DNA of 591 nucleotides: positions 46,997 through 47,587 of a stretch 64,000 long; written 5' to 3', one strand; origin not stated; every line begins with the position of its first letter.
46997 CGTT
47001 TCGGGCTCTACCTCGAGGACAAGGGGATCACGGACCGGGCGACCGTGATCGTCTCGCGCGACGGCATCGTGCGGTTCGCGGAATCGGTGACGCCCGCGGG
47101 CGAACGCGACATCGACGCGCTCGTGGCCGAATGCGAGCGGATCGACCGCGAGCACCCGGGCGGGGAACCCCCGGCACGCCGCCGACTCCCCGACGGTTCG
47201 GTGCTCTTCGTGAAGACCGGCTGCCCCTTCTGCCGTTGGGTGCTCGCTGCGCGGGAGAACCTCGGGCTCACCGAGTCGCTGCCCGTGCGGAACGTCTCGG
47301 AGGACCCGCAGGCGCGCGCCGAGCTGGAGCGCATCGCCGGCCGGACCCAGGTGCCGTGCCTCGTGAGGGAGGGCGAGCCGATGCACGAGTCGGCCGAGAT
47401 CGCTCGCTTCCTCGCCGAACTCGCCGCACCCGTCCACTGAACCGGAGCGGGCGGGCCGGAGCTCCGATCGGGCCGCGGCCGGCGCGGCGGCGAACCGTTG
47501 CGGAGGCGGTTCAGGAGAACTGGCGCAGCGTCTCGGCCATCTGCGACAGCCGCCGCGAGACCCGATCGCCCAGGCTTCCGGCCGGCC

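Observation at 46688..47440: Selenocysteine-containing peroxiredoxin-glutaredoxin fusion (in-frame UGA at the peroxidatic position)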

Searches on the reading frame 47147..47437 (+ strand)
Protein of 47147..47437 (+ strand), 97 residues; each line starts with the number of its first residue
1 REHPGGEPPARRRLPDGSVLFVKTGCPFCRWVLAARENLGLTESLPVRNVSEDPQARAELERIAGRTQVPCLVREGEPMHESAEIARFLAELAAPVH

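Call 44: search_solved_structures(query=window:47147-47437:+, max_evalue=1, show_alignments=3)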
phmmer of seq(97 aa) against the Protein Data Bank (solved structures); distinct sequences matched with E-value up to 1: 18.
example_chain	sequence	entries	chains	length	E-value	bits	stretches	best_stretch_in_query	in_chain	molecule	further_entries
4hjm_A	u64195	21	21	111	0.0056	20.5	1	19-72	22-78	Glutaredoxin | Glutaredoxin-1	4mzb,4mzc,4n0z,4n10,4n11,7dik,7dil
1v2a_A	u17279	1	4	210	0.039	17.8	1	26-93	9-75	glutathione transferase gst1-6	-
2l6c_A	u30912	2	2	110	0.045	17.6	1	14-77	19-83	Thioredoxin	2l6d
2mzc_A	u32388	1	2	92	0.057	17.3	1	19-72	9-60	Glutaredoxin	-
2khp_A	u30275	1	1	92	0.063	17.1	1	19-72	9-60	GLUTAREDOXIN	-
1kte_A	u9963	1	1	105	0.063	17.1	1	15-72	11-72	THIOLTRANSFERASE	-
2hze_A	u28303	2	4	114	0.077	16.9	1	4-71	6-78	Glutaredoxin-1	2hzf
5f0g_A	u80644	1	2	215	0.085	16.7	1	25-91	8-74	Glutathione S-transferase D2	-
8vd6_A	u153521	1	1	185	0.17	15.7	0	59-86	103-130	CAP REPEAT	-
3rhb_A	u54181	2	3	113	0.19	15.6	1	11-73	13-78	Glutaredoxin-C5, chloroplastic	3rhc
5w1l_A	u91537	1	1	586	0.22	15.4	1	11-77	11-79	Thioredoxin glutathione reductase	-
5w1j_A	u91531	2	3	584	0.22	15.4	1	11-77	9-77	Thioredoxin glutathione reductase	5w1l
9s3a_A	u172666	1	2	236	0.47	14.3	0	45-94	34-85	Glutathione S-transferase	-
1fov_A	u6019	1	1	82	0.53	14.2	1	20-74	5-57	GLUTAREDOXIN 3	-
1nm3_A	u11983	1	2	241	0.59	14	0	15-88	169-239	Protein HI0572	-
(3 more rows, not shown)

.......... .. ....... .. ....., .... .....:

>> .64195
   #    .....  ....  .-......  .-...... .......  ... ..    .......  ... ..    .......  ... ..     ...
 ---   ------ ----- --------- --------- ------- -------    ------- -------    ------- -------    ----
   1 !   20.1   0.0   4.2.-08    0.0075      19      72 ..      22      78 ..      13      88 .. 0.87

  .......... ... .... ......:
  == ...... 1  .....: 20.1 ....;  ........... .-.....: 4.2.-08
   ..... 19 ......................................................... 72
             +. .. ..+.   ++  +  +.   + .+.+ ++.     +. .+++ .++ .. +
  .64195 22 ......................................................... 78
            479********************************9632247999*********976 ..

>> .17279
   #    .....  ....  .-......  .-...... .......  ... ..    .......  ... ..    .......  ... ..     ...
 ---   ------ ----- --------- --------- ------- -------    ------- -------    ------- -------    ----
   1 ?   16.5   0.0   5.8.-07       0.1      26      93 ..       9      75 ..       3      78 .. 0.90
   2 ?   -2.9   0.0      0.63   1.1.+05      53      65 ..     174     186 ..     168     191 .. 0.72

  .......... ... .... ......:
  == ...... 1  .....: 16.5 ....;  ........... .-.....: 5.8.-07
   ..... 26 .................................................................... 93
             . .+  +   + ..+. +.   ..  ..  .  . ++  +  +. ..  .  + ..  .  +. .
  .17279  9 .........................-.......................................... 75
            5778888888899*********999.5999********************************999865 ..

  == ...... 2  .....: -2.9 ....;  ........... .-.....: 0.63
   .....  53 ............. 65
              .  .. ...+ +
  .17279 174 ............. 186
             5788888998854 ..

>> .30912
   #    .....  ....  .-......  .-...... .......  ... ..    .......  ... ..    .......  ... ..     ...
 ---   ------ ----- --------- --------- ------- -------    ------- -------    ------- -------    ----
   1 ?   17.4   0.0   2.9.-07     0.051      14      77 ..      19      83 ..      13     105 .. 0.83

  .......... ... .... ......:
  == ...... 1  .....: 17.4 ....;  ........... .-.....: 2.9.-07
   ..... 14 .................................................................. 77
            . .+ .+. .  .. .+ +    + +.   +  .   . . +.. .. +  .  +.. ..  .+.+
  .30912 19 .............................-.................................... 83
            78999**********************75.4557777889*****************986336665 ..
